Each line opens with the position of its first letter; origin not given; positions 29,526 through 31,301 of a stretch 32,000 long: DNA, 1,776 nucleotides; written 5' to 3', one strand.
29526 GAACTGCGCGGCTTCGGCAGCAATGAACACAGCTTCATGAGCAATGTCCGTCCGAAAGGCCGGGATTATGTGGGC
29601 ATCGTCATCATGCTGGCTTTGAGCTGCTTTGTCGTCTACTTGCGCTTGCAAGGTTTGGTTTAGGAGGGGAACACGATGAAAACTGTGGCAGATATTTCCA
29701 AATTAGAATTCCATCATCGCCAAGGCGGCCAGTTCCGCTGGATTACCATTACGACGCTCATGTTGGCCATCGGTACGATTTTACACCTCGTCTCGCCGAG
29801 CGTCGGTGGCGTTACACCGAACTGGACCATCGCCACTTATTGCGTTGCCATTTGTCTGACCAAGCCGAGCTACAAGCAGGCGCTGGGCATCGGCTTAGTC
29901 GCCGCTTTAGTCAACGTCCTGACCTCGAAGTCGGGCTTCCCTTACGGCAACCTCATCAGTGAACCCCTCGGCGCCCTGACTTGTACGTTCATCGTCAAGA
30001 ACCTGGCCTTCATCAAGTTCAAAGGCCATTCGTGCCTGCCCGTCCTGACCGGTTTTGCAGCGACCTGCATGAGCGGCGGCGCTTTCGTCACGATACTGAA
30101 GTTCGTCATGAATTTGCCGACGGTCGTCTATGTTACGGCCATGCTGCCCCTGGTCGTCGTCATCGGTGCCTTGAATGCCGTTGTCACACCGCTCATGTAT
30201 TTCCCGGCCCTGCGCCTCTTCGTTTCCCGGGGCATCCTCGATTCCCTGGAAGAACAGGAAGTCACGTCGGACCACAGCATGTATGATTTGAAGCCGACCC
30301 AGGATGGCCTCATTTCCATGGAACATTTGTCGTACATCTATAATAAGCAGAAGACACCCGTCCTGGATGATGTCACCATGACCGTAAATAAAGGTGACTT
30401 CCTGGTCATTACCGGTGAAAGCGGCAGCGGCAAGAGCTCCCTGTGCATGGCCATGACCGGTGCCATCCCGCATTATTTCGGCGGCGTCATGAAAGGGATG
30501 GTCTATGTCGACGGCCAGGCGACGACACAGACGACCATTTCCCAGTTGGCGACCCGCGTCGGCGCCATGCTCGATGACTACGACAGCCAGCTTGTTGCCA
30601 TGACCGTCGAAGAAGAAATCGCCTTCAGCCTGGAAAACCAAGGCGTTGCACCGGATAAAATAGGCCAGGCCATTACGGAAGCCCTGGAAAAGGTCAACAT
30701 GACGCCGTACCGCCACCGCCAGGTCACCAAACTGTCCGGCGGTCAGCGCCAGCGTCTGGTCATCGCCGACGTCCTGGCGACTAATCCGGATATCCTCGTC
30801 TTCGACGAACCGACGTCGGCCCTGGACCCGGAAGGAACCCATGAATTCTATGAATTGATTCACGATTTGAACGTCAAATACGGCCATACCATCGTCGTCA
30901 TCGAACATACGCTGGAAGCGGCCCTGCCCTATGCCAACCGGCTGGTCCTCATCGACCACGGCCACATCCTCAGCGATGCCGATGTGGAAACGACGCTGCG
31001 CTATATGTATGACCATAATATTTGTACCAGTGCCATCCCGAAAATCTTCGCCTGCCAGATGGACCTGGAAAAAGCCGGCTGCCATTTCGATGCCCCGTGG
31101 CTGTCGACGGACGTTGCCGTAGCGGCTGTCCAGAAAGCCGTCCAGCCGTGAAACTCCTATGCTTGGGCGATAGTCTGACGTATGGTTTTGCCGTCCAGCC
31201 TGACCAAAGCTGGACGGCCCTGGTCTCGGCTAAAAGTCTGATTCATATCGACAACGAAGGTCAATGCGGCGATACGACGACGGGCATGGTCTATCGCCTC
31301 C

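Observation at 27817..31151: A tryptophan T-box controls a dedicated ECF transporter whose S-component is fused to an ATPase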

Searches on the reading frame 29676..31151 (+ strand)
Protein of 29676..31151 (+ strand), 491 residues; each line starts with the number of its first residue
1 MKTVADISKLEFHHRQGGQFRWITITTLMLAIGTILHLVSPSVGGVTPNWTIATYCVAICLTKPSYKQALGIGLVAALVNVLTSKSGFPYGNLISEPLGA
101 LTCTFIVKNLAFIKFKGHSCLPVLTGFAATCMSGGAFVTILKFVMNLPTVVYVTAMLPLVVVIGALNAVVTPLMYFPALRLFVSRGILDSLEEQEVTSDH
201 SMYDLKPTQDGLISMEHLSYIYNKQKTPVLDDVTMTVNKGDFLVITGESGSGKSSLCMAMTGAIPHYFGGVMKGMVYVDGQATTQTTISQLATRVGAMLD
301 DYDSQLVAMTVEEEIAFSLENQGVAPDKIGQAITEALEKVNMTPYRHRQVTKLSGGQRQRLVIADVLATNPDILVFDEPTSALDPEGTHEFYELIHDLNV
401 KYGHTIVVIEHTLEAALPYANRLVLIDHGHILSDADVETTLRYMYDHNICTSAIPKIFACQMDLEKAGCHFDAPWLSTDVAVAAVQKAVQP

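Call 5: search_protein_families(library=pfam, proteins=[window:29676-31151:+], max_evalue=0.01)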
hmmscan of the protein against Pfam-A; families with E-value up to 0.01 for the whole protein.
window:29676-31151:+ (491 aa): 11 families
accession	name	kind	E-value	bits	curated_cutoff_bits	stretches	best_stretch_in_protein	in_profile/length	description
PF00005.33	ABC_tran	-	1e-27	97.9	25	1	230-381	1-137/137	ABC transporter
PF17099.10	TrpP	-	5.6e-08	33.2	27.2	1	22-175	4-161/169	Tryptophan transporter TrpP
PF02463.25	SMC_N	-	4.8e-06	26.6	40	1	240-402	24-190/220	RecF/RecN/SMC N terminal domain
PF13304.12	AAA_21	-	6.4e-06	26.9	27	1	322-397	203-284/304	AAA domain, putative AbiEii toxin, Type IV TA system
PF13401.12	AAA_22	-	4.4e-05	24.2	27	1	241-301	6-64/130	AAA domain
PF20703.3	nSTAND1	-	0.00022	21.4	27.1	1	231-268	24-59/379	Novel STAND NTPase 1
PF13191.12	AAA_16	-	0.00031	21.7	32.6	1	240-399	22-124/167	AAA ATPase domain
PF13555.12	AAA_29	-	0.00059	20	27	1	231-260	13-42/61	P-loop containing region of AAA domain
PF25201.1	nSTAND6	-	0.00062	20.3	27.7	1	229-353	7-127/148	Novel STAND NTPase 6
PF03193.22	RsgA_GTPase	-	0.0069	16.7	30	0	219-285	86-149/174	RsgA GTPase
PF20720.3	nSTAND3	-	0.0073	16.4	27.2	0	227-259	4-36/155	Novel STAND NTPase 3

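Call 8: find_homologous_proteins(query=window:29676-31148:+, max_evalue=0.00001)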
Query window:29676-31148:+ (491 aa): 5280 proteins with E <= 0.00001 among 8000 candidates; the best 120 are listed.
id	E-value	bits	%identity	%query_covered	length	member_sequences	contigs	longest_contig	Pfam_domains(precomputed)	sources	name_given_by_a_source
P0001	0.0e+0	1071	97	100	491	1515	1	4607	PF00005.34,PF17099.11,PF02463.26,PF13304.13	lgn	-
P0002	1.6e-286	968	88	99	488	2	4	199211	PF00005.34,PF17099.11,PF02463.26,PF13304.13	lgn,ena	-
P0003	3.7e-286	967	88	99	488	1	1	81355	PF00005.34,PF17099.11,PF02463.26,PF13304.13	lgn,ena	-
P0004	1.0e-285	966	88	99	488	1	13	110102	PF00005.34,PF17099.11,PF02463.26,PF13304.13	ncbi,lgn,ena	-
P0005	1.1e-285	966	88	99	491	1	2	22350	PF00005.34,PF17099.11,PF02463.26,PF13304.13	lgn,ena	-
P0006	1.4e-285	965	88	99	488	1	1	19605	PF00005.34,PF17099.11,PF02463.26,PF13304.13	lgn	-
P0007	2.1e-285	965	88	99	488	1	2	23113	PF00005.34,PF17099.11,PF02463.26,PF13304.13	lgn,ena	-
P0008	2.2e-285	965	88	99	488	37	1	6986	PF00005.34,PF17099.11,PF02463.26,PF13304.13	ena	-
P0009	2.4e-285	964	87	99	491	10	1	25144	PF00005.34,PF17099.11,PF02463.26,PF13304.13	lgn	-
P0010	3.1e-285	964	88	99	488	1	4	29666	PF00005.34,PF17099.11,PF02463.26,PF13304.13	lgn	-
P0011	3.5e-285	964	87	99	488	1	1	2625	PF00005.34,PF17099.11,PF02463.26,PF13304.13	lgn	-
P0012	3.6e-285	964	88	99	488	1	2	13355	PF00005.34,PF17099.11,PF02463.26,PF13304.13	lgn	-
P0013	3.8e-285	964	88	99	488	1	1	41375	PF00005.34,PF17099.11,PF02463.26,PF13304.13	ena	-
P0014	4.4e-285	964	87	99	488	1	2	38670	PF00005.34,PF17099.11,PF02463.26,PF13304.13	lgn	-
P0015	6.3e-285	963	88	99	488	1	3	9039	PF00005.34,PF17099.11,PF02463.26,PF13304.13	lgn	-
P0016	6.4e-285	963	87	99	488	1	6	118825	PF00005.34,PF17099.11,PF02463.26,PF13304.13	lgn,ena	-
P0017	7.4e-285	963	87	99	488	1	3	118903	PF00005.34,PF17099.11,PF02463.26,PF13304.13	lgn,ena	-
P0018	8.4e-285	963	87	99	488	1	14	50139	PF00005.34,PF17099.11,PF02463.26,PF13304.13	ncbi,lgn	-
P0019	8.6e-285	963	87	99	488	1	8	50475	PF00005.34,PF17099.11,PF02463.26,PF13304.13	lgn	-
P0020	1.1e-284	962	87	99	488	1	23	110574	PF00005.34,PF17099.11,PF02463.26,PF13304.13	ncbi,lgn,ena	-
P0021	1.1e-284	962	87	99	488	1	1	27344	PF00005.34,PF17099.11,PF02463.26,PF13304.13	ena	-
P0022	1.6e-284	962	87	99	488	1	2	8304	PF00005.34,PF17099.11,PF02463.26,PF13304.13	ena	-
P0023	1.7e-284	962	86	100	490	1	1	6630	PF00005.34,PF17099.11,PF02463.26,PF13304.13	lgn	-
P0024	1.7e-284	962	87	99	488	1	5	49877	PF00005.34,PF17099.11,PF02463.26,PF13304.13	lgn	-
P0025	1.8e-284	962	87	99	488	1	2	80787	PF00005.34,PF17099.11,PF02463.26,PF13304.13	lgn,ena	-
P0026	1.9e-284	961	86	100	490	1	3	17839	PF00005.34,PF17099.11,PF02463.26,PF13304.13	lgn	-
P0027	2.0e-284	961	87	99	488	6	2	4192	PF00005.34,PF17099.11,PF02463.26,PF13304.13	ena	-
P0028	2.3e-284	961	87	99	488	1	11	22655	PF00005.34,PF17099.11,PF02463.26,PF13304.13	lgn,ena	-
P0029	2.5e-284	961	88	99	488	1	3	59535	PF00005.34,PF17099.11,PF02463.26,PF13304.13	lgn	-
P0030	2.5e-284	961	86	100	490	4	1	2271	PF00005.34,PF17099.11,PF02463.26,PF13304.13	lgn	-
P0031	2.5e-284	961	87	99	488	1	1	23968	PF00005.34,PF17099.11,PF02463.26,PF13304.13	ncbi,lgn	-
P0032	2.8e-284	961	87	99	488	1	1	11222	PF00005.34,PF17099.11,PF02463.26,PF13304.13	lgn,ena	-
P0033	2.9e-284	961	87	99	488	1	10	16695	PF00005.34,PF17099.11,PF02463.26,PF13304.13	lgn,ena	-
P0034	3.0e-284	961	87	99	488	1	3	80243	PF00005.34,PF17099.11,PF02463.26,PF13304.13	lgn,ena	-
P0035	3.3e-284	961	87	99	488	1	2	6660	PF00005.34,PF17099.11,PF02463.26,PF13304.13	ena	-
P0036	3.5e-284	961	87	99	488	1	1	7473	PF00005.34,PF17099.11,PF02463.26,PF13304.13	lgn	-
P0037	3.8e-284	961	87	99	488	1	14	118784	PF00005.34,PF17099.11,PF02463.26,PF13304.13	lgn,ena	-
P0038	5.1e-284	960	87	99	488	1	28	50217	PF00005.34,PF17099.11,PF02463.26,PF13304.13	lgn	-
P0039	5.4e-284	960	87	99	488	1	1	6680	PF00005.34,PF17099.11,PF02463.26,PF13304.13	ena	-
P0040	5.7e-284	960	86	99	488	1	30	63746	PF00005.34,PF17099.11,PF02463.26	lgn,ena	-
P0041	5.9e-284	960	86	100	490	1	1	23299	PF00005.34,PF17099.11,PF02463.26,PF13304.13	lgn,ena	-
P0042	6.3e-284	960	86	99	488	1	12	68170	PF00005.34,PF17099.11,PF02463.26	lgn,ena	-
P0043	7.5e-284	960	85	99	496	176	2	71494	PF00005.34,PF17099.11,PF02463.26,PF13304.13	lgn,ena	-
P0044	8.1e-284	959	86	99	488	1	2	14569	PF00005.34,PF17099.11,PF02463.26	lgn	-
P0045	8.5e-284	959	87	99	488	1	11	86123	PF00005.34,PF17099.11,PF02463.26,PF13304.13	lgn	-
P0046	8.5e-284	959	87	99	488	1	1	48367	PF00005.34,PF17099.11,PF02463.26,PF13304.13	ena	-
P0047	1.1e-283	959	87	99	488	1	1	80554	PF00005.34,PF17099.11,PF02463.26,PF13304.13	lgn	-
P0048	1.1e-283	959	87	99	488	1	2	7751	PF00005.34,PF17099.11,PF02463.26,PF13304.13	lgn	-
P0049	1.4e-283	959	87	99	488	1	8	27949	PF00005.34,PF17099.11,PF02463.26,PF13304.13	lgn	-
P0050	1.5e-283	959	87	99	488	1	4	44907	PF00005.34,PF17099.11,PF02463.26,PF13304.13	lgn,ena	-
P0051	1.5e-283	959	86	99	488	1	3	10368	PF00005.34,PF17099.11,PF02463.26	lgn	-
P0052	1.6e-283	958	87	99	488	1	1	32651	PF00005.34,PF17099.11,PF02463.26,PF13304.13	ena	-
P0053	1.8e-283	958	86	99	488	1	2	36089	PF00005.34,PF17099.11,PF02463.26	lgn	-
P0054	1.8e-283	958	87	99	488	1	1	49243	PF00005.34,PF17099.11,PF02463.26,PF13304.13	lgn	-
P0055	1.8e-283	958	87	99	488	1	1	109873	PF00005.34,PF17099.11,PF02463.26,PF13304.13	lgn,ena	-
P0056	2.4e-283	958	87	99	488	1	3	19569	PF00005.34,PF17099.11,PF02463.26,PF13304.13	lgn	-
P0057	2.5e-283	958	86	99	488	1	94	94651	PF00005.34,PF17099.11,PF02463.26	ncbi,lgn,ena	-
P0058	3.4e-283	957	86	99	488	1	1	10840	PF00005.34,PF17099.11,PF02463.26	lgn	-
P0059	3.4e-283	957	86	99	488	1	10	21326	PF00005.34,PF17099.11,PF02463.26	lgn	-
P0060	6.2e-283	957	86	99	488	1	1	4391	PF00005.34,PF17099.11,PF02463.26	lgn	-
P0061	6.4e-283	956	86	99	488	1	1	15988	PF00005.34,PF17099.11,PF02463.26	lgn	-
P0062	7.8e-283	956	86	99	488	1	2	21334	PF00005.34,PF17099.11,PF02463.26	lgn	-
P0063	8.9e-283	956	86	99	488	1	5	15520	PF00005.34,PF17099.11,PF02463.26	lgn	-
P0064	1.0e-282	956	87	99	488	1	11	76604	PF00005.34,PF17099.11,PF02463.26,PF13304.13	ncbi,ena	-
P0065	1.2e-282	956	86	99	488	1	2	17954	PF00005.34,PF17099.11,PF02463.26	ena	-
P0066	1.2e-282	956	86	99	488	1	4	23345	PF00005.34,PF17099.11,PF02463.26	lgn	-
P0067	1.7e-282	955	86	99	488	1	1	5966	PF00005.34,PF17099.11,PF02463.26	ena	-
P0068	1.7e-282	955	86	99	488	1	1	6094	PF00005.34,PF17099.11,PF02463.26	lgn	-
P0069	2.1e-282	955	86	99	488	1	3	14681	PF00005.34,PF17099.11,PF02463.26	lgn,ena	-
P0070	2.1e-282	955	87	99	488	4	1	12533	PF00005.34,PF17099.11,PF02463.26,PF13304.13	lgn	-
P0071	2.5e-282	955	84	100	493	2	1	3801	PF00005.34,PF17099.11,PF02463.26,PF13304.13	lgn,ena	-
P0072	2.8e-282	954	86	99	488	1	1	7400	PF00005.34,PF17099.11,PF02463.26,PF13304.13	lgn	-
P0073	3.5e-282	954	86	99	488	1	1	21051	PF00005.34,PF17099.11,PF02463.26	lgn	-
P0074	3.8e-282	954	86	99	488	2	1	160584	PF00005.34,PF17099.11,PF02463.26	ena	-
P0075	5.0e-282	954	86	99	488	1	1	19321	PF00005.34,PF17099.11,PF02463.26,PF13304.13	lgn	-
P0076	5.0e-282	954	86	99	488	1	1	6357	PF00005.34,PF17099.11,PF02463.26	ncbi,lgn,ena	-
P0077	1.4e-281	952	86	99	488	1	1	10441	PF00005.34,PF17099.11,PF02463.26,PF13304.13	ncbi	-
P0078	1.6e-281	952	86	99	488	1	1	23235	PF00005.34,PF17099.11,PF02463.26,PF13304.13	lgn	-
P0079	2.3e-281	951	86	99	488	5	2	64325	PF00005.34,PF17099.11,PF02463.26,PF13304.13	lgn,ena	-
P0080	2.4e-281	951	86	99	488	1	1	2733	PF00005.34,PF17099.11,PF02463.26,PF13304.13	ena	-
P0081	2.6e-281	951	86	99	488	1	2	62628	PF00005.34,PF17099.11,PF02463.26,PF13304.13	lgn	-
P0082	3.3e-281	951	86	99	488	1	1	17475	PF00005.34,PF17099.11,PF02463.26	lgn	-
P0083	5.0e-281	950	85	99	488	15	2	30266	PF00005.34,PF17099.11,PF02463.26,PF13304.13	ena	-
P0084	8.2e-281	950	85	99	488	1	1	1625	PF00005.34,PF17099.11,PF02463.26,PF13304.13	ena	-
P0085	1.0e-280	949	84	99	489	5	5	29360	PF00005.34,PF17099.11,PF13401.13,PF02463.26,PF13304.13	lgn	-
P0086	1.4e-280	949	85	99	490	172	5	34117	PF00005.34,PF17099.11,PF02463.26,PF13304.13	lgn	-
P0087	3.8e-280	947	85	99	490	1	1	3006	PF00005.34,PF17099.11,PF02463.26,PF13304.13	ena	-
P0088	5.4e-280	947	85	99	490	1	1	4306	PF00005.34,PF17099.11,PF02463.26,PF13304.13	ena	-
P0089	1.6e-279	945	85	99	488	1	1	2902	PF00005.34,PF17099.11,PF02463.26,PF13304.13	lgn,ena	-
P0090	6.0e-279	943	85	99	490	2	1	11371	PF00005.34,PF17099.11,PF02463.26,PF13304.13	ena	-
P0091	7.2e-279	943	86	99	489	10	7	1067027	PF00005.34,PF17099.11,PF13401.13,PF02463.26,PF13304.13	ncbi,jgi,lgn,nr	ncbi:MAG: ATP-binding cassette domain-containing protein [Megasphaera sp.]|jgi:energy-coupling facto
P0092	9.9e-279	943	84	99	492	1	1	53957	PF00005.34,PF17099.11,PF02463.26,PF13304.13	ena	-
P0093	2.2e-278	942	85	99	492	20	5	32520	PF00005.34,PF17099.11,PF02463.26,PF13304.13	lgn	-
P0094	4.4e-278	941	84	99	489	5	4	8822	PF00005.34,PF17099.11,PF02463.26,PF13304.13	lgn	-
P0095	7.4e-277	936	85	99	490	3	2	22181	PF00005.34,PF17099.11,PF02463.26,PF13304.13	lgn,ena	-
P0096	2.2e-276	935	85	99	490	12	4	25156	PF00005.34,PF17099.11,PF02463.26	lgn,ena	-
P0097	4.5e-276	934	84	99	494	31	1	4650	PF00005.34,PF17099.11,PF02463.26,PF13304.13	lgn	-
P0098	4.8e-273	924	81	100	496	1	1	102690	PF00005.34,PF17099.11,PF02463.26,PF13304.13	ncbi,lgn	-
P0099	1.1e-272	923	82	99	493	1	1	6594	PF00005.34,PF17099.11,PF02463.26,PF13304.13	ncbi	-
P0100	2.0e-267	905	82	100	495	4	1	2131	PF00005.34,PF17099.11,PF13304.13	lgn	-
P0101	5.1e-265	897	81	99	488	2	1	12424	PF00005.34,PF17099.11,PF02463.26,PF13304.13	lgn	-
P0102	1.5e-264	896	80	99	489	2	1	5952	PF00005.34,PF17099.11,PF02463.26,PF13304.13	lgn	-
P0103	3.8e-259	878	78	99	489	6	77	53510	PF00005.34,PF17099.11,PF02463.26,PF13304.13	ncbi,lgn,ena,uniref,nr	ncbi:tryptophan transporter [Megasphaera vaginalis (ex Bordigoni et al. 2020)]|uniref:tryptophan tra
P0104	7.3e-259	877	79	99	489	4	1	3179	PF00005.34,PF17099.11,PF02463.26,PF13304.13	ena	-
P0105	2.8e-254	862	78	99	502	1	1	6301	PF00005.34,PF17099.11,PF02463.26,PF13304.13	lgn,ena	-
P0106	5.2e-254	861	76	99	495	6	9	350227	PF00005.34,PF17099.11,PF02463.26,PF13304.13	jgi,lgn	jgi:energy-coupling factor transport system ATP-binding protein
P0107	1.7e-251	853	76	99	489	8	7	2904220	PF00005.34,PF17099.11,PF02463.26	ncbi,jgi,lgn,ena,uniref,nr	ncbi:MAG: ATP-binding cassette domain-containing protein [Megasphaera sp.]|jgi:energy-coupling facto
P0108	2.1e-245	833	75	99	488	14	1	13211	PF00005.34,PF17099.11,PF13304.13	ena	-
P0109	3.1e-244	829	74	99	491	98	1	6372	PF00005.34,PF17099.11,PF13304.13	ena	-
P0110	4.4e-236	802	71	99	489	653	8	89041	PF00005.34,PF17099.11,PF02463.26,PF13304.13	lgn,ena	-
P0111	1.1e-229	781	88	81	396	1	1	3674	PF00005.34,PF17099.11,PF13304.13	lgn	-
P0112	1.6e-223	761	69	99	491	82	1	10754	PF09818.16,PF00005.34,PF17099.11,PF02463.26,PF13304.13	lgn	-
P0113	4.3e-219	746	68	99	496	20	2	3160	PF00005.34,PF17099.11,PF02463.26,PF13304.13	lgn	-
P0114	3.1e-215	733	65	99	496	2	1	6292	PF00005.34,PF17099.11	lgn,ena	-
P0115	1.7e-214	731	88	76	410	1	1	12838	PF00005.34,PF17099.11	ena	-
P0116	2.2e-213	727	64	99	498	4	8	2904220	PF00005.34,PF17099.11,PF02463.26,PF13304.13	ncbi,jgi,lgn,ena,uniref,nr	ncbi:MAG: energy-coupling factor ABC transporter ATP-binding protein [Megasphaera sp.]|jgi:energy-co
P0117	7.2e-209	712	64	100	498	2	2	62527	PF00005.34,PF17099.11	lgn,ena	-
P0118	4.6e-201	687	62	98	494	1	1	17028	PF00005.34,PF17099.11,PF13304.13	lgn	-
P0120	8.0e-197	673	88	69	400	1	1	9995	PF00005.34,PF17099.11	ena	-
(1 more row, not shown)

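Call 10: search_protein_families(library=ncbifam, proteins=[window:29676-31151:+], max_evalue=0.001)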
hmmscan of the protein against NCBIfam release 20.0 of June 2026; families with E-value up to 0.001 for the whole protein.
window:29676-31151:+ (491 aa): 187 families (the best 25 are shown)
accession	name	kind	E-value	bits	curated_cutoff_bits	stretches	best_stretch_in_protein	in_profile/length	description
TIGR04520.1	ECF_ATPase_1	equivalog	1e-63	215.3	315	1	213-480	1-263/269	energy-coupling factor transporter ATPase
TIGR04521.1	ECF_ATPase_2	equivalog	2.4e-55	187.6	330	1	213-485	1-277/279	energy-coupling factor transporter ATPase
NF010156.0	PRK13635.1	equivalog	3.1e-54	184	392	1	210-479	3-266/279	energy-coupling factor ABC transporter ATP-binding protein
NF010158.0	PRK13637.1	equivalog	8.6e-43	146.5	390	1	213-481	3-273/287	energy-coupling factor transporter ATPase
NF010155.0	PRK13634.1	equivalog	3.8e-42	144.5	413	1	213-489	3-283/290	energy-coupling factor ABC transporter ATP-binding protein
NF010167.0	PRK13648.1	subfamily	2.1e-41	142.1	241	1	209-435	4-224/269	energy-coupling factor transporter ATPase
TIGR01166.1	cbiO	subfamily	2.1e-41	141.5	211.8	1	225-414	3-188/190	cobalt ABC transporter, ATP-binding protein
NF010171.0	PRK13652.1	equivalog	6.4e-39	133.7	476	1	212-440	3-225/277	cobalt transporter ATP-binding subunit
NF010068.0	PRK13548.1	equivalog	1.7e-38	132.3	261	1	212-442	5-232/261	heme ABC transporter ATP-binding protein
NF010170.0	PRK13651.1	equivalog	2.9e-37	128.2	432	1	213-442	3-254/308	cobalt transporter ATP-binding subunit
TIGR02673.1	FtsE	equivalog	7.9e-37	127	264.85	1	212-429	1-213/214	cell division ATP-binding protein FtsE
TIGR00972.1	3a0107s01c2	equivalog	9.8e-37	126.6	343.2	1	213-439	2-229/248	phosphate ABC transporter ATP-binding protein PstB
NF010157.0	PRK13636.1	equivalog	1.9e-35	122.4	463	1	210-436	3-225/285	cobalt transporter ATP-binding subunit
TIGR01186.1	proV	subfamily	3.1e-35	122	326.6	1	230-432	9-209/363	betaine/proline/choline family ABC transporter ATP-binding protein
NF007027.0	PRK09493.1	equivalog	6.7e-35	120.6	379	1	225-440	12-223/240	glutamine ABC transporter ATP-binding protein GlnQ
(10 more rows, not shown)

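Call 28: find_encoding_contigs(protein=P0116, flank=6000, max_places=2)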
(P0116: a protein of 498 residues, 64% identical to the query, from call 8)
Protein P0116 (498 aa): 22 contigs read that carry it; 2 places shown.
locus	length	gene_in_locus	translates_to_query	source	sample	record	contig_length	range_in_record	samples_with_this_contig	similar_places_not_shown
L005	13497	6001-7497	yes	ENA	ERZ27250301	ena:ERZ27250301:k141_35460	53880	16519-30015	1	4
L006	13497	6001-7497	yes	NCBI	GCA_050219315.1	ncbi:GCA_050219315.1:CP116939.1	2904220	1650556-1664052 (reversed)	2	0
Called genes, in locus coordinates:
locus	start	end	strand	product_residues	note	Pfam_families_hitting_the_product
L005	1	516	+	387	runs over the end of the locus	PF00202:Aminotran_3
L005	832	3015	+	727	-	PF03709:OKR_DC_1_N (weak), PF01276:OKR_DC_1, PF03711:OKR_DC_1_C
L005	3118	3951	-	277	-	PF03180:Lipoprotein_9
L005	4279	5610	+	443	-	PF05525:Branch_AA_trans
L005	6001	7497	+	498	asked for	PF17099:TrpP, PF00005:ABC_tran, PF02463:SMC_N (weak), PF13304:AAA_21 (faint)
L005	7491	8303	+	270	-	PF00005:ABC_tran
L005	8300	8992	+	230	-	PF02361:CbiQ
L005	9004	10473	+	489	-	PF17099:TrpP, PF00005:ABC_tran, PF02463:SMC_N (weak)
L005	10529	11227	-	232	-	PF00392:GntR, PF08279:HTH_11 (weak), PF07729:FCD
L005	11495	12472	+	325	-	PF00389:2-Hacid_dh, PF02826:2-Hacid_dh_C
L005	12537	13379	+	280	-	PF04962:KduI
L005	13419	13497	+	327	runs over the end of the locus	PF03812:KdgT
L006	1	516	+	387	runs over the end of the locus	PF00202:Aminotran_3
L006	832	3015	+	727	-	PF03709:OKR_DC_1_N (weak), PF01276:OKR_DC_1, PF03711:OKR_DC_1_C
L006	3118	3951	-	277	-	PF03180:Lipoprotein_9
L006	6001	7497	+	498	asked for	PF17099:TrpP, PF00005:ABC_tran, PF02463:SMC_N (weak), PF13304:AAA_21 (faint)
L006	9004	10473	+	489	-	PF17099:TrpP, PF00005:ABC_tran, PF02463:SMC_N (weak)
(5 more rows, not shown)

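Call 31: search_protein_representatives(protein=window:29676-31148:+)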
Query: 491 residues. Proteins with E-value up to 0.001 (for the whole library): 432437; up to 1e-10: 126878; up to 1e-30: 6159. The best 150 are listed.
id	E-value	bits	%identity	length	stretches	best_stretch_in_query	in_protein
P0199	1.6e-152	524.9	51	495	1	1-485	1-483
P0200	3.9e-114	398.3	51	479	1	1-376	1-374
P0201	9.7e-98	344.2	37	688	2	21-435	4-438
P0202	7.7e-96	338.0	39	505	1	16-469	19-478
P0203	1.8e-89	317.0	36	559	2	213-487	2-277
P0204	3.7e-89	315.9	34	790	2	20-433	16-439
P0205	9.5e-89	314.6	35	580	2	211-468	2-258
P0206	9.5e-89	314.6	34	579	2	208-480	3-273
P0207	1.5e-88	313.9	33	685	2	21-435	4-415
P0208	4.8e-86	305.7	41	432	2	230-469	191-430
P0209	5.4e-86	305.5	36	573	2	212-465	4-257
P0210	9.0e-86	304.8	34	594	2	208-444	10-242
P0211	1.6e-84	300.7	36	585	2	215-458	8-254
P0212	1.9e-84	300.4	33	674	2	23-439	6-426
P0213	2.4e-84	300.1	39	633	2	228-484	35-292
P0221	1.9e-81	290.5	34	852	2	174-449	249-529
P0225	1.5e-80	287.6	32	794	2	139-480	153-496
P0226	2.5e-80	286.8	35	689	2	228-436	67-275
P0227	3.2e-80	286.5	35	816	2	198-461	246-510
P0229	4.4e-80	286.0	38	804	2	206-443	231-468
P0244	1.3e-77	277.9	36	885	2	213-444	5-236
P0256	1.4e-76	274.5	36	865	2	203-432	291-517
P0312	1.5e-72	261.2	33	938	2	211-437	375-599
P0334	7.2e-71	255.7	33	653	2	224-443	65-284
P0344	2.2e-70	254.0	31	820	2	92-442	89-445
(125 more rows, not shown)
